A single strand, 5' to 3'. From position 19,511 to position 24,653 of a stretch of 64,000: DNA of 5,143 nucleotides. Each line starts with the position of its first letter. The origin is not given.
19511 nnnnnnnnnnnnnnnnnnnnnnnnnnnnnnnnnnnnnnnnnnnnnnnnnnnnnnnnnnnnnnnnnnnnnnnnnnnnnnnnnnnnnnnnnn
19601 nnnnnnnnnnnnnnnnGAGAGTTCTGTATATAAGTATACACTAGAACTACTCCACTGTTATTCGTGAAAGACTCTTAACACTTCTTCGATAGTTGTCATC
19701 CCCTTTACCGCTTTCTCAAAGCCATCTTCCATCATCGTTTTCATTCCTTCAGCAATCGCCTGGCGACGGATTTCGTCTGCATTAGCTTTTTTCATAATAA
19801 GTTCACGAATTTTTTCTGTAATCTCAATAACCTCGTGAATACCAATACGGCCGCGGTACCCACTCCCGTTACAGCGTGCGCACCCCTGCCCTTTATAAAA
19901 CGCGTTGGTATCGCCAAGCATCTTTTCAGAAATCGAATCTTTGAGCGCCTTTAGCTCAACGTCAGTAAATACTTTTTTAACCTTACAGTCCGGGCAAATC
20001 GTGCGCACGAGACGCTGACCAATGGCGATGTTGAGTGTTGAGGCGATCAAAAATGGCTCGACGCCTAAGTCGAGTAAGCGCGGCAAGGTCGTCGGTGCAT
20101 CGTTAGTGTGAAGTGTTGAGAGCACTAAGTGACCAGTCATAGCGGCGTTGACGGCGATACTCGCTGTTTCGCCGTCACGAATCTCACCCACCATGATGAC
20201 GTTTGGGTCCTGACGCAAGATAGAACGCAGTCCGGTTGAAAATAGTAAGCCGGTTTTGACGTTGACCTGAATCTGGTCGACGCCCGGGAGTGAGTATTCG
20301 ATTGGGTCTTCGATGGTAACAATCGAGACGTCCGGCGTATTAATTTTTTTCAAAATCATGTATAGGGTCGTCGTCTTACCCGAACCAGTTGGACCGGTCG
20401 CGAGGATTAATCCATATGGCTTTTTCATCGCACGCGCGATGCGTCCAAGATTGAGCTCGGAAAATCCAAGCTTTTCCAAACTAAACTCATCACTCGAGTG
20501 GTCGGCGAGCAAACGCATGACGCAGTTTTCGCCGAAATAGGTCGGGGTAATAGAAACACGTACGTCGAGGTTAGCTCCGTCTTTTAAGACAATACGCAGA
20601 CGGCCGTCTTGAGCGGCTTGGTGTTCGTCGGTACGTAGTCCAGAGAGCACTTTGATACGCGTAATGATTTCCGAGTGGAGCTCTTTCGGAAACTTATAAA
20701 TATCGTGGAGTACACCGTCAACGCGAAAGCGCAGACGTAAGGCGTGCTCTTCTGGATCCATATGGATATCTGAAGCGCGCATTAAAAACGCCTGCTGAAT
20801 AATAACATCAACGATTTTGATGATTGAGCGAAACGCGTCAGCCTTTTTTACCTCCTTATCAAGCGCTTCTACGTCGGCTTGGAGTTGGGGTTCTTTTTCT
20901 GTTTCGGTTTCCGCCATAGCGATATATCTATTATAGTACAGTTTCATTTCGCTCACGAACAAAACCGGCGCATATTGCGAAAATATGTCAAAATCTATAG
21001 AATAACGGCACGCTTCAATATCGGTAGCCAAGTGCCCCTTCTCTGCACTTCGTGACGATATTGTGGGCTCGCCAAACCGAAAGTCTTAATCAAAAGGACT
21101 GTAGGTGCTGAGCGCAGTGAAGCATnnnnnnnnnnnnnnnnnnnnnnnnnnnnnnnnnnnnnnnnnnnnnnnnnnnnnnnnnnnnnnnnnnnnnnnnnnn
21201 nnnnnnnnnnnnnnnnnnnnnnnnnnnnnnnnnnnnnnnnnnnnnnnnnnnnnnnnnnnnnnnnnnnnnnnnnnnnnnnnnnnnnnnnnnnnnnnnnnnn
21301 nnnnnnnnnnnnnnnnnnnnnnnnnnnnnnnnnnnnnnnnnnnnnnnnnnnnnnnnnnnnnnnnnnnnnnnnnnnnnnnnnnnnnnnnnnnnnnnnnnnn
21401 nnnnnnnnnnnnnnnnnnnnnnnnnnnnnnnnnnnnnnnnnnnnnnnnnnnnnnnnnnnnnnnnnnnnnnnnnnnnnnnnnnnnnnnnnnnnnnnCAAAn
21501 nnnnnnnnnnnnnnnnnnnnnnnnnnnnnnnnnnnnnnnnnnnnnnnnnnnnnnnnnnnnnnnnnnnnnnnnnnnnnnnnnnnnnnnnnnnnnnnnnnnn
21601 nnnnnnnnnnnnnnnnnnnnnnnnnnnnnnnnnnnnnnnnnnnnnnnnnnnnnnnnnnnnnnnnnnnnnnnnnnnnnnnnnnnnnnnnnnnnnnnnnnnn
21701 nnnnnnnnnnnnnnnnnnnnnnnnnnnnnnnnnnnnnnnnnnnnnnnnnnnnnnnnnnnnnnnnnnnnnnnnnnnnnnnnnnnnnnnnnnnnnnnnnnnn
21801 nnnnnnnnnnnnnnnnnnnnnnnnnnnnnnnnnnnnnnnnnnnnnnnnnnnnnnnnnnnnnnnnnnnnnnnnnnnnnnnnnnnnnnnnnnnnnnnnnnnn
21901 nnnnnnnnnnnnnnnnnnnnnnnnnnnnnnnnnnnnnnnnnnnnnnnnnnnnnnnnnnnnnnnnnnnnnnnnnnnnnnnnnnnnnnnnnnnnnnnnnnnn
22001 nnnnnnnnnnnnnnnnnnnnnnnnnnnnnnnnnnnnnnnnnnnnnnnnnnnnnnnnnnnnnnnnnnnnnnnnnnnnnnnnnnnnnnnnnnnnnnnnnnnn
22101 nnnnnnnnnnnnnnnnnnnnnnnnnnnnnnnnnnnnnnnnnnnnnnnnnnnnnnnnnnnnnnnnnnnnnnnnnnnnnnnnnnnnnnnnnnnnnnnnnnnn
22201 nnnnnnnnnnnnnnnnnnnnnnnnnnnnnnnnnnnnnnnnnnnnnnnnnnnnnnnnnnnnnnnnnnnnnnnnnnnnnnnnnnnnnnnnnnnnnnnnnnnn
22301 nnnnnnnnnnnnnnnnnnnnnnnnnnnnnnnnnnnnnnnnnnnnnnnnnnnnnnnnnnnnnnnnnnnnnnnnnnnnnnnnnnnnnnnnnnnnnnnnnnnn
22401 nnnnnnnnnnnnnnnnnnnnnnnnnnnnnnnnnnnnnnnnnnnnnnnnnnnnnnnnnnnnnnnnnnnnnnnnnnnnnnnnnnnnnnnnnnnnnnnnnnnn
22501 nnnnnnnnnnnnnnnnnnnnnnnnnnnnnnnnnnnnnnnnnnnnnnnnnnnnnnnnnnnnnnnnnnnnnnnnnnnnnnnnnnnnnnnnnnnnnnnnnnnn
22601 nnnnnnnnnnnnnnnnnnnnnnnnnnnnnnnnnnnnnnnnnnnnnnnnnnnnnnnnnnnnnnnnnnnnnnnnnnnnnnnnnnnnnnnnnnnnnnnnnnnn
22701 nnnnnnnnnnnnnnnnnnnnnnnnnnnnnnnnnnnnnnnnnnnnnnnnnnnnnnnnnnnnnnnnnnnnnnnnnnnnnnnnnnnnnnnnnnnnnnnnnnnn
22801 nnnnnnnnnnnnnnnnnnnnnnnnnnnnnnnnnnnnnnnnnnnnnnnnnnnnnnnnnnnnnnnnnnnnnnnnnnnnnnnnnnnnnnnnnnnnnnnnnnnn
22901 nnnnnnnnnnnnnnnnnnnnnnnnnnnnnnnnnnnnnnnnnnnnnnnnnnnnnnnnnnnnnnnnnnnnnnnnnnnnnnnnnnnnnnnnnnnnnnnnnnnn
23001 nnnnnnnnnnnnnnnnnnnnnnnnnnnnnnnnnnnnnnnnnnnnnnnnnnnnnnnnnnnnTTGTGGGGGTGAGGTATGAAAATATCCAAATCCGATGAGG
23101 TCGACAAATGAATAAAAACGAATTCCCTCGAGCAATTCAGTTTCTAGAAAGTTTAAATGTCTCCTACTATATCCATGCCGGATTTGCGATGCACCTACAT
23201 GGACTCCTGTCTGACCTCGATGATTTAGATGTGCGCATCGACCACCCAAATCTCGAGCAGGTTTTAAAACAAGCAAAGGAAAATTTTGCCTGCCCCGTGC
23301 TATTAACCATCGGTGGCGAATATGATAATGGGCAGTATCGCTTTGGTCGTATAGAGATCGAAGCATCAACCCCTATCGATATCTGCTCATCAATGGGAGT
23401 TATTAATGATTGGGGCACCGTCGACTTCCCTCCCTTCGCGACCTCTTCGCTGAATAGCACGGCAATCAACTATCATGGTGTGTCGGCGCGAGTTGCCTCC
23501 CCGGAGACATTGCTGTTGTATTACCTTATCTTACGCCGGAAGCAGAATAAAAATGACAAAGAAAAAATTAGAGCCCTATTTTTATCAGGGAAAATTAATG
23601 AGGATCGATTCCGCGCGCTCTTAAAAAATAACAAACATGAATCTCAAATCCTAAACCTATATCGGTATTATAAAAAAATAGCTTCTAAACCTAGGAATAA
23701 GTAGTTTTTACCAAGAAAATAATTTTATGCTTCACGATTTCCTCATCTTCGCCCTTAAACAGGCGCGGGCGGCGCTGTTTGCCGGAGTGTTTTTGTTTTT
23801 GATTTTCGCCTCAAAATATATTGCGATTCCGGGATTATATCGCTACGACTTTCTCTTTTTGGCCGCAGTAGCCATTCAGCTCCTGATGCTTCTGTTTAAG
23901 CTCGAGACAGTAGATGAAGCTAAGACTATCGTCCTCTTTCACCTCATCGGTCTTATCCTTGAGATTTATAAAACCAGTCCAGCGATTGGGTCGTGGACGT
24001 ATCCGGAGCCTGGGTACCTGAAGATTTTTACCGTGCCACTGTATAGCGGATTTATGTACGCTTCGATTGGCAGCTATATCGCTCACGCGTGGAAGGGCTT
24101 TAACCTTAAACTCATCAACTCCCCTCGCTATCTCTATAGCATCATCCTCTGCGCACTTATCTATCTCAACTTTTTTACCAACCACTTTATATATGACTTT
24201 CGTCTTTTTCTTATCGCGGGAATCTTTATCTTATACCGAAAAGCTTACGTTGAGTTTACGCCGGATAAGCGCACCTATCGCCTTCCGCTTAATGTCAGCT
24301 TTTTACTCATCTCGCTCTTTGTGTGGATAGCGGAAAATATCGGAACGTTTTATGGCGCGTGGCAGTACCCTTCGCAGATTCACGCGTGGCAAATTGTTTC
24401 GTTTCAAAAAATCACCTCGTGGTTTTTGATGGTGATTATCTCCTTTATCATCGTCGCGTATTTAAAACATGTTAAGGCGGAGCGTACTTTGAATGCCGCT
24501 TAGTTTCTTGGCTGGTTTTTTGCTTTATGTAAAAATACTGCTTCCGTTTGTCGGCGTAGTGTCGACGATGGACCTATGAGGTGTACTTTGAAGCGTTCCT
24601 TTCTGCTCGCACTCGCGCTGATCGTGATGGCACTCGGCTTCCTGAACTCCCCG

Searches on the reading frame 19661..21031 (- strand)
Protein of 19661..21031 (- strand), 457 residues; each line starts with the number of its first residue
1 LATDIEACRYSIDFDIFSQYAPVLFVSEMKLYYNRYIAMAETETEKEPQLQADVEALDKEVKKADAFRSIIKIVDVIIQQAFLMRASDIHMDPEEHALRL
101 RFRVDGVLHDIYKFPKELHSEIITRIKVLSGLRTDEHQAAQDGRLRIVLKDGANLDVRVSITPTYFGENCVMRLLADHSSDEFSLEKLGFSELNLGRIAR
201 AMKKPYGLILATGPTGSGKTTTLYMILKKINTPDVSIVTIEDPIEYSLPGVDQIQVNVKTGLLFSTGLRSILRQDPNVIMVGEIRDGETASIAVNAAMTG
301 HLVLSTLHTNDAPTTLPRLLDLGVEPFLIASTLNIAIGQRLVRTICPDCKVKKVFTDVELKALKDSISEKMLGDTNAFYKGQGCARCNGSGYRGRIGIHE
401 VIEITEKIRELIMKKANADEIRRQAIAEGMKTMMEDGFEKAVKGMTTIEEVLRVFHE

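Call 11: search_protein_families(library=pfam, proteins=[window:19661-21031:-], max_evalue=0.01)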
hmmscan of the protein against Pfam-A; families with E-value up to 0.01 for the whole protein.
window:19661-21031:- (457 aa): 4 families
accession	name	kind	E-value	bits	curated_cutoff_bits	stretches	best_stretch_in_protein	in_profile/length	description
PF00437.27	T2SSE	-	3.5e-126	421.2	24.9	1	67-453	5-370/370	Type II/IV secretion system protein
PF25199.1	nSTAND_NTPase5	-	0.0002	21.6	34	1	199-257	34-93/145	Novel STAND NTPase 5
PF20720.3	nSTAND3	-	0.0026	17.9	27.2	1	202-243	13-54/155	Novel STAND NTPase 3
PF13401.12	AAA_22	-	0.0032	18.2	27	1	206-241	5-40/130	AAA domain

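Call 12: search_protein_families(library=ncbifam, proteins=[window:19661-21031:-], max_evalue=0.01)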
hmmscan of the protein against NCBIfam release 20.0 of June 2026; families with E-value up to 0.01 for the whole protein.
window:19661-21031:- (457 aa): 20 families
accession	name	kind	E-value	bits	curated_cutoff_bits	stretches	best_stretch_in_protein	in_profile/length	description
TIGR02533.1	type_II_gspE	equivalog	1.2e-153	512.3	630.25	1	41-454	79-485/486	type II secretion system ATPase GspE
TIGR02538.1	type_IV_pilB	equivalog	2.3e-149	498.6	675.65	1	45-455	156-562/564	type IV-A pilus assembly ATPase PilB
NF053534.1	T4PilAsmATPsTfpB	equivalog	1e-132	443.5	850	1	44-454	172-581/584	type IV pilus assembly ATPase TfpB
NF007755.0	PRK10436.1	equivalog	6e-125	417.5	617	1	51-455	66-459/465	type II secretion system protein GspE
NF041000.1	ATPase_ComGA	equivalog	3.6e-72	242.6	300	1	77-343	3-266/267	competence type IV pilus ATPase ComGA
TIGR01420.1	pilT_fam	subfamily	1.6e-49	169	319.1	1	76-322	4-242/343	PilT/PilU family type 4a pilus ATPase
TIGR02525.1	plasmid_TraJ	equivalog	8.2e-25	87.5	368.3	1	198-322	141-272/372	plasmid transfer ATPase TraJ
TIGR02524.1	dot_icm_DotB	equivalog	3.3e-21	75.9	463.3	1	198-343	126-286/358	Dot/Icm type IV secretion system ATPase DotB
NF058587.1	archaellum_moto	equivalog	2.6e-17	62.8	550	1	210-359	279-432/527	archaellum flagellar ATPase motor FlaI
TIGR02782.1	TrbB_P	equivalog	1e-13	51.2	304.55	1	209-322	139-255/303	P-type conjugative transfer ATPase TrbB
NF010407.0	PRK13833.1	subfamily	1.3e-12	47.8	499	1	198-325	137-265/323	conjugal transfer protein TrbB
TIGR03819.1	heli_sec_ATPase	hypoth_equivalog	3.5e-12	46.2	373.15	1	122-325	99-303/340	TadA family conjugal transfer-associated ATPase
TIGR02788.1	VirB11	equivalog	5e-12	45.5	249.95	1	201-323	140-266/308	P-type DNA transfer ATPase VirB11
NF010469.0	PRK13894.1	subfamily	9.5e-11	41.6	508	1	208-321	151-266/320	conjugal transfer ATPase TrbB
NF053672.1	bindosome_BasE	exception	1.4e-08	33.9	1000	1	211-313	275-382/512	bindosome assembly system ATPase subunit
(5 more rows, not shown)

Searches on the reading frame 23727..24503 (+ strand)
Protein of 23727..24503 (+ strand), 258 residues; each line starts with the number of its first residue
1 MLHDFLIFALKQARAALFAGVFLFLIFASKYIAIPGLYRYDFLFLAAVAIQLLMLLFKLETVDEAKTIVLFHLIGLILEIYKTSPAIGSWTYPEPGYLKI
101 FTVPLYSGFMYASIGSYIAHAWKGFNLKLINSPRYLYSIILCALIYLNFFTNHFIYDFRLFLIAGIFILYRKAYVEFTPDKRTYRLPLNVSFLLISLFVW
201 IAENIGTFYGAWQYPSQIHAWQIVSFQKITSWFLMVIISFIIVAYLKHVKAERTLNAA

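Call 53: search_protein_families(library=pfam, proteins=[window:23727-24503:+], max_evalue=0.001)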
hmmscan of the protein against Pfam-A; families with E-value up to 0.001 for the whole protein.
window:23727-24503:+ (258 aa): 1 family
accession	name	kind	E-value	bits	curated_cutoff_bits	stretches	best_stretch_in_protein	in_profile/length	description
PF05675.17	DUF817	-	6.8e-93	311.2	25.9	1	5-240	2-237/237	Protein of unknown function (DUF817)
